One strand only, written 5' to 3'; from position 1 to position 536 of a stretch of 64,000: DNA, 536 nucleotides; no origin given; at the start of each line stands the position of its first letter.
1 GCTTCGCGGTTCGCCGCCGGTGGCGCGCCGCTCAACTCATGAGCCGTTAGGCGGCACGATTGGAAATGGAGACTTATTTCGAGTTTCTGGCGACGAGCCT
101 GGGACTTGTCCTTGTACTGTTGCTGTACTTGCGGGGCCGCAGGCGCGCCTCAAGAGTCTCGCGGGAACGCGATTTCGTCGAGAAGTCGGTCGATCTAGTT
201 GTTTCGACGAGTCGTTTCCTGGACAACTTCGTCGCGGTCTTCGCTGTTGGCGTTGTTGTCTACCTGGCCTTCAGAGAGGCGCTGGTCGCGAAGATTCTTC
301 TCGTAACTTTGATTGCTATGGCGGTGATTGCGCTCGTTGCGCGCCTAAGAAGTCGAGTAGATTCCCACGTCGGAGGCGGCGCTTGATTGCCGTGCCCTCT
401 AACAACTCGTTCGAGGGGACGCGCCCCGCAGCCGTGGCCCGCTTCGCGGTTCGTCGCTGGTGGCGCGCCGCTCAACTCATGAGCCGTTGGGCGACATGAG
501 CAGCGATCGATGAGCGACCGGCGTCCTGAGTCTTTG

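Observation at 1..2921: Integron-type cassette array at the window start: 55-bp direct repeats with GTTRRRY cores bracket small low-GC ORFs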

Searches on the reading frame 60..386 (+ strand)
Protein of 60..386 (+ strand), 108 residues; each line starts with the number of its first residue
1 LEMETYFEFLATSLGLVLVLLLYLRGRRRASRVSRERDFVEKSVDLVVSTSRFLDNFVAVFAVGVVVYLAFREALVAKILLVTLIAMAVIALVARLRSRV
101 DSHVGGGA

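Call 9: search_protein_families(library=pfam, proteins=[window:66-386:+], max_evalue=0.1)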
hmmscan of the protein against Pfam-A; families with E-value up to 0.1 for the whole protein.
window:66-386:+ (106 aa): 2 families
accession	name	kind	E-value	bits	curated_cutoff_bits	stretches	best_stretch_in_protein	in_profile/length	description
PF22990.1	ABHD16_N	-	0.042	14.3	27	1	30-98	21-92/125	Phosphatidylserine Lipase ABHD16 N-terminal domain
PF11188.13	DUF2975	-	0.089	13.2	27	1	9-92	23-109/130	Protein of unknown function (DUF2975)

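Call 27: find_encoding_contigs(protein=window:60-386:+, flank=10000, max_places=10)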
Protein window:60-386:+ (108 aa): no gene with exactly this product is on record in the collection.

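Call 28: find_encoding_contigs(protein=window:66-386:+, flank=10000, max_places=10)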
Protein window:66-386:+ (106 aa): no gene with exactly this product is on record in the collection.
